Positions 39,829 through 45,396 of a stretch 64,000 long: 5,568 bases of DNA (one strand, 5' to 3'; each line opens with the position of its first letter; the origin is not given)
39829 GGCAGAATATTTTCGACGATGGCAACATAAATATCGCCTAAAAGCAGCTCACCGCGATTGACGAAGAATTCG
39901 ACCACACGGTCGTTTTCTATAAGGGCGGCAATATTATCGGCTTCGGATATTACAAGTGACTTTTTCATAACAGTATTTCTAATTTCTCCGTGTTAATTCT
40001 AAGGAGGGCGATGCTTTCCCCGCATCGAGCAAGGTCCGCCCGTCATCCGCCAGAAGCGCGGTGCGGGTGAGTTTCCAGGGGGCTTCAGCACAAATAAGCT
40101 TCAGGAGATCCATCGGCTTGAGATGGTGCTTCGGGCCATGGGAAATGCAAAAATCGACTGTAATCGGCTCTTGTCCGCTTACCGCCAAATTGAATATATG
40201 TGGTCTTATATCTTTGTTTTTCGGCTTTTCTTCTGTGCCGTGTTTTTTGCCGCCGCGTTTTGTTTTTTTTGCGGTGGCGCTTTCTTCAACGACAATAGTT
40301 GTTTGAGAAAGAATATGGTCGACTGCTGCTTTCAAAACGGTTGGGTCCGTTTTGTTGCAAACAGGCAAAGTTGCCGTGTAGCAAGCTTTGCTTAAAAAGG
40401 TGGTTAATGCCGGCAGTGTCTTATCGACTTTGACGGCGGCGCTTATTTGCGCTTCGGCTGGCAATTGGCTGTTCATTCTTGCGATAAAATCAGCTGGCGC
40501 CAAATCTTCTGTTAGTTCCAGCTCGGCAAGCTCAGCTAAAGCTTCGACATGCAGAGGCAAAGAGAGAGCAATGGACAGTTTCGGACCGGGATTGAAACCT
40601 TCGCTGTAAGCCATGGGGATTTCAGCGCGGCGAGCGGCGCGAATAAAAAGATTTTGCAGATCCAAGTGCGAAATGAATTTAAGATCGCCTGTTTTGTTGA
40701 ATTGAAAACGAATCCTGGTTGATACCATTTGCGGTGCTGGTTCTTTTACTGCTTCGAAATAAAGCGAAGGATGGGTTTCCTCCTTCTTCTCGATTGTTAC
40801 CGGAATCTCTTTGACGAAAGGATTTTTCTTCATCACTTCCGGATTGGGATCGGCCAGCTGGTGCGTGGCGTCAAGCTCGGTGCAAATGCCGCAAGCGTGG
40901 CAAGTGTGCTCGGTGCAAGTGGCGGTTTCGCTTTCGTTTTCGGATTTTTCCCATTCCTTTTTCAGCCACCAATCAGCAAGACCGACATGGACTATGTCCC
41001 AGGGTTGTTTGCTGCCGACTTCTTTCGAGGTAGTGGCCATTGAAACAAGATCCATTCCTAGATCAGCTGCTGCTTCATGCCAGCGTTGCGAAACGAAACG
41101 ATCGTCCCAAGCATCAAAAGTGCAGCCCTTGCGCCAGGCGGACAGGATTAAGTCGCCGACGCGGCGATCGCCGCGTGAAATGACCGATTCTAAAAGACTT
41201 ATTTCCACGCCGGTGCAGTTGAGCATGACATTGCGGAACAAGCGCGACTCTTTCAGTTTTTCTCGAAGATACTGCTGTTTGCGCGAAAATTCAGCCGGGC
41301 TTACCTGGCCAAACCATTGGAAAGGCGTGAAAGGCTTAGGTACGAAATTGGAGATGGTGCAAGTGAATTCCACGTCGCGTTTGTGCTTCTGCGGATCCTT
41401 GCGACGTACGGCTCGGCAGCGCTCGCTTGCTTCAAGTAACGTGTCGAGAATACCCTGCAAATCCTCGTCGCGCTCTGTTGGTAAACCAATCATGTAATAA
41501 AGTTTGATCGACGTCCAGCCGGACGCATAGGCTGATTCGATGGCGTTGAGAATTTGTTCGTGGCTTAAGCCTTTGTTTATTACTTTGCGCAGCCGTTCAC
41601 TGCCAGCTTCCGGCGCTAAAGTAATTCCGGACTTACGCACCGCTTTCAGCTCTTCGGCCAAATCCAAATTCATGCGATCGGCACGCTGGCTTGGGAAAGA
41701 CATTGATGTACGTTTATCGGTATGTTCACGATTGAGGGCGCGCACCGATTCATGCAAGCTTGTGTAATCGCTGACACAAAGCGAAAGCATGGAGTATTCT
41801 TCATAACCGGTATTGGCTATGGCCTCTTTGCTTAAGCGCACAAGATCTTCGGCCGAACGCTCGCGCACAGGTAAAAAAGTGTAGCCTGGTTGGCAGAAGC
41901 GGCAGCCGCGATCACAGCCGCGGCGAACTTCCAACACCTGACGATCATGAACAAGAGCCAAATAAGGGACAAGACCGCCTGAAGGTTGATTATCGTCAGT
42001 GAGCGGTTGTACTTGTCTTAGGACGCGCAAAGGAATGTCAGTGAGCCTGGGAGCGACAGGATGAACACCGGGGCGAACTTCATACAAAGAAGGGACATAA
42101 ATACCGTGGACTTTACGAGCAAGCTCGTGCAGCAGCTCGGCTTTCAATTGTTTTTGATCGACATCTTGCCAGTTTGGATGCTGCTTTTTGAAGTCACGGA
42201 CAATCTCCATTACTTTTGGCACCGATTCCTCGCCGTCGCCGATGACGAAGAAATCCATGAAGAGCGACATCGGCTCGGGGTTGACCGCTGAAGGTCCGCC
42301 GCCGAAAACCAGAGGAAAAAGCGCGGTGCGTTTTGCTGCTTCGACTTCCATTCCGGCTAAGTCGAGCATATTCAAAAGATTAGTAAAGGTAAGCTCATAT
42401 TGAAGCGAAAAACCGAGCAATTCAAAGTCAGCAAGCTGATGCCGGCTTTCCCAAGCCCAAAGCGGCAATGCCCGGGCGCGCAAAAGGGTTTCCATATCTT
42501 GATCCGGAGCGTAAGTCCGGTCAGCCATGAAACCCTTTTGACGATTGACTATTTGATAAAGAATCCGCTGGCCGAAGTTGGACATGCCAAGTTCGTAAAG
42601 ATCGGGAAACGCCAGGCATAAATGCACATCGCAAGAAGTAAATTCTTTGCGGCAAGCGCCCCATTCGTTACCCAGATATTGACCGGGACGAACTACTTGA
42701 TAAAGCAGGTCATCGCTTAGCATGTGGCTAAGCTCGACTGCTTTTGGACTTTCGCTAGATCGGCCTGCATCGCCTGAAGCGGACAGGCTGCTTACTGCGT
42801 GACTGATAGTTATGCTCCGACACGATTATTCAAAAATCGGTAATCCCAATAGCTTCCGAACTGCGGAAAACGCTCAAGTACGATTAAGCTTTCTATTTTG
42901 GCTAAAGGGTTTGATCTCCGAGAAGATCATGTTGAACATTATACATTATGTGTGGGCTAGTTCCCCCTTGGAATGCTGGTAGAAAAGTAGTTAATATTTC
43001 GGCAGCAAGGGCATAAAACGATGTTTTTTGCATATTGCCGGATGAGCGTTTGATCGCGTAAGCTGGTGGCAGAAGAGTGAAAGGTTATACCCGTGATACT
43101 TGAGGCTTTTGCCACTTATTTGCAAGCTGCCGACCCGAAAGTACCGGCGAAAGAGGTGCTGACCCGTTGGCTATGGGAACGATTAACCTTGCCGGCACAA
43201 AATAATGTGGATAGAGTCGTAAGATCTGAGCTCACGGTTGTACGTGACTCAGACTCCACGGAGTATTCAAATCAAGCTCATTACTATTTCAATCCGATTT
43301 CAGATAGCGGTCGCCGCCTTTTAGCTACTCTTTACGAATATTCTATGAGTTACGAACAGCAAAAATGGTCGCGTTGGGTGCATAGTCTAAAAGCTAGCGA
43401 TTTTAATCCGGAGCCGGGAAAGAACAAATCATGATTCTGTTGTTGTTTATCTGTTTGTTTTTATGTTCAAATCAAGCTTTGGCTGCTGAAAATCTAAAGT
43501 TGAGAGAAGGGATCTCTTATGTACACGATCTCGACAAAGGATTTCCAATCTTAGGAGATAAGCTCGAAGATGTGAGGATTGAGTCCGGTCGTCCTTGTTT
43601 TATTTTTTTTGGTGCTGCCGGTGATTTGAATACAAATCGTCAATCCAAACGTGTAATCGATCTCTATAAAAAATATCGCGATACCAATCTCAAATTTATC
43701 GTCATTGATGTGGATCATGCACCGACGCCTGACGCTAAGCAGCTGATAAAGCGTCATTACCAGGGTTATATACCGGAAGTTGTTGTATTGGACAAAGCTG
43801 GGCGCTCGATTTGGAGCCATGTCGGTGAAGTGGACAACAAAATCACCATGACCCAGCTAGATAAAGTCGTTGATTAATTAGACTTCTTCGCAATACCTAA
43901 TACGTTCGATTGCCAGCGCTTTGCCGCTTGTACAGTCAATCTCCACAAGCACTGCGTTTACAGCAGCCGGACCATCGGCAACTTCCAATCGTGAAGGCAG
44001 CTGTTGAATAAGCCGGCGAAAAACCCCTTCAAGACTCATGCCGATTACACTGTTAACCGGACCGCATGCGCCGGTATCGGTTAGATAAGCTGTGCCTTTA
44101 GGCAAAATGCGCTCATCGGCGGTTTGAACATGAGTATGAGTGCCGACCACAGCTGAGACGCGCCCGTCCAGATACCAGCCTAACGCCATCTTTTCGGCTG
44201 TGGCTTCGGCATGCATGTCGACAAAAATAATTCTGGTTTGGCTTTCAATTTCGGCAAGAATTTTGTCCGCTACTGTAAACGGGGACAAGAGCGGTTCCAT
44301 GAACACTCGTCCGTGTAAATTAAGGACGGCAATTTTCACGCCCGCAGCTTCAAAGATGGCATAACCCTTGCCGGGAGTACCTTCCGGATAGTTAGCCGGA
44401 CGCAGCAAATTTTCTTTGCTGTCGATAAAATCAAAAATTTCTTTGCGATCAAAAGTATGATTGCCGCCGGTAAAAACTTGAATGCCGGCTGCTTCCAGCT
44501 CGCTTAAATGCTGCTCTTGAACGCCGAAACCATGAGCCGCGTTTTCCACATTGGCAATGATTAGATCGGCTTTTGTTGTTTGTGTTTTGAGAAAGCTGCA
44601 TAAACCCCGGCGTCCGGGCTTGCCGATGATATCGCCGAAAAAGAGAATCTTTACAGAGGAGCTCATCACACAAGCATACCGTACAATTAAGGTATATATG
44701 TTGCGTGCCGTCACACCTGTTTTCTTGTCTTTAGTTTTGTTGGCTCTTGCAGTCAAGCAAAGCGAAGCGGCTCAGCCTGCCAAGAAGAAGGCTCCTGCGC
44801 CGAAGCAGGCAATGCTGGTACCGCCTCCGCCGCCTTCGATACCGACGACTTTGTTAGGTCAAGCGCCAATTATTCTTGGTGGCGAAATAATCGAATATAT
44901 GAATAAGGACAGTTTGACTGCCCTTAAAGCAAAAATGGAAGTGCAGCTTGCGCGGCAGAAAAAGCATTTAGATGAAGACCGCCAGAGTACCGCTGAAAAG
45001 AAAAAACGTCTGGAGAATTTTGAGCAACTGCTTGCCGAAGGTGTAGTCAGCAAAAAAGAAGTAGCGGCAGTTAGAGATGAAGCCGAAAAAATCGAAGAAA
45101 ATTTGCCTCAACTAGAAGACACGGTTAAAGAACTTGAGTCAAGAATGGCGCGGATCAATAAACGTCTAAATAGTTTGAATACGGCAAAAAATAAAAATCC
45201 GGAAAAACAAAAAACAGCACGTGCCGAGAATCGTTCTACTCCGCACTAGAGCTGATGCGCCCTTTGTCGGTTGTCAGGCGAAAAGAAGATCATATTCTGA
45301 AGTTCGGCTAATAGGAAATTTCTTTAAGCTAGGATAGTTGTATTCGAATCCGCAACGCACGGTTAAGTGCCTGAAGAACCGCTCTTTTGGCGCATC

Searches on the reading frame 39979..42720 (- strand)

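Call 13: search_protein_families(library=pfam, proteins=[window:39979-42720:-], max_evalue=0.001)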
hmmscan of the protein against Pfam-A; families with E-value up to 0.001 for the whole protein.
window:39979-42720:- (913 aa): 3 families
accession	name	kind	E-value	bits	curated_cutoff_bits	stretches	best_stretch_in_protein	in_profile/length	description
PF19864.5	Radical_SAM_N2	-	4.4e-49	166.3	29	1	50-210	1-151/151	Radical SAM proteins, N-terminal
PF10105.14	DUF2344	-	7.7e-43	146.9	23.8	1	669-869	1-176/176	Uncharacterized protein conserved in bacteria (DUF2344)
PF04055.27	Radical_SAM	-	1.8e-21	77.4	29.5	1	265-427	3-165/166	Radical SAM superfamily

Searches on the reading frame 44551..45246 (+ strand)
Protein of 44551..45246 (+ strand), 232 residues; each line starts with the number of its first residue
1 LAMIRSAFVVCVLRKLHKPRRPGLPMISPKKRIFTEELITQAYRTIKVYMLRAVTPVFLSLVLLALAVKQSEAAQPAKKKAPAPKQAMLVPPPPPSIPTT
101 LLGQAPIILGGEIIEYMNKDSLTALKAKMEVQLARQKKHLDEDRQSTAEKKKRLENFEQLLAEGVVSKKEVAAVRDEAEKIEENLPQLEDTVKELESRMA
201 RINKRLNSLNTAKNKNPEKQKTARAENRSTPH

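Call 4: search_protein_families(library=pfam, proteins=[window:44551-45246:+], max_evalue=1)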
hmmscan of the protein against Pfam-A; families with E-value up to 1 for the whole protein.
window:44551-45246:+ (232 aa): 24 families
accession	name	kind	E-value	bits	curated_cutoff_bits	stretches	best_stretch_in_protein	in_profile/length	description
PF07889.17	DUF1664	-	0.0019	18.7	34.6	1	129-204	53-122/124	Protein of unknown function (DUF1664)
PF23991.1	DUF7310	-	0.0048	17.8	40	1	152-212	3-66/83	Coiled-coil region of unknown function (DUF7310)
PF11083.13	Relaxase_C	-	0.0057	17.3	30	1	174-226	24-76/125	C-terminal helical hairpin domain from relaxase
PF09943.14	DUF2175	-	0.0079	16.9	25.1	1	144-207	40-97/98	Uncharacterized protein conserved in archaea (DUF2175)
PF10234.14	Cluap1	-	0.023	14.6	25.8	1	123-212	133-222/268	Clusterin-associated protein-1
PF16526.10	CLZ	-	0.024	15.5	26.7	1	164-209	13-57/71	C-terminal leucine zipper domain of cyclic nucleotide-gated channels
PF19111.5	DUF5798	-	0.081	13.6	27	1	168-212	7-51/89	Family of unknown function (DUF5798)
PF08700.17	VPS51_Exo84_N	-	0.1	13.2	24.2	1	174-204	56-86/87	Vps51/EXO84/COG1 N-terminal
PF10046.14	BLOC1_2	-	0.13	13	33.4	1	155-206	44-95/96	Biogenesis of lysosome-related organelles complex-1 subunit 2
PF23203.1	KIF21A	-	0.13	12.5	28.5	1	117-214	24-114/161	KIF21A-like domain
PF14932.11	HAUS-augmin3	-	0.15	11.9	29.4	1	155-229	51-126/260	HAUS augmin-like complex subunit 3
PF04513.17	Baculo_PEP_C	-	0.16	12.5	38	1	137-212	47-114/140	Baculovirus polyhedron envelope protein, PEP, C terminus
PF05859.17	Mis12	-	0.18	11.9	25.7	1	119-227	118-224/231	Mis12 protein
PF21007.2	FBF1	-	0.18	10.7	45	0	122-221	202-296/524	Fas-binding factor 1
PF05130.17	FlgN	-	0.2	12.5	30.5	1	128-215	44-135/147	FlgN protein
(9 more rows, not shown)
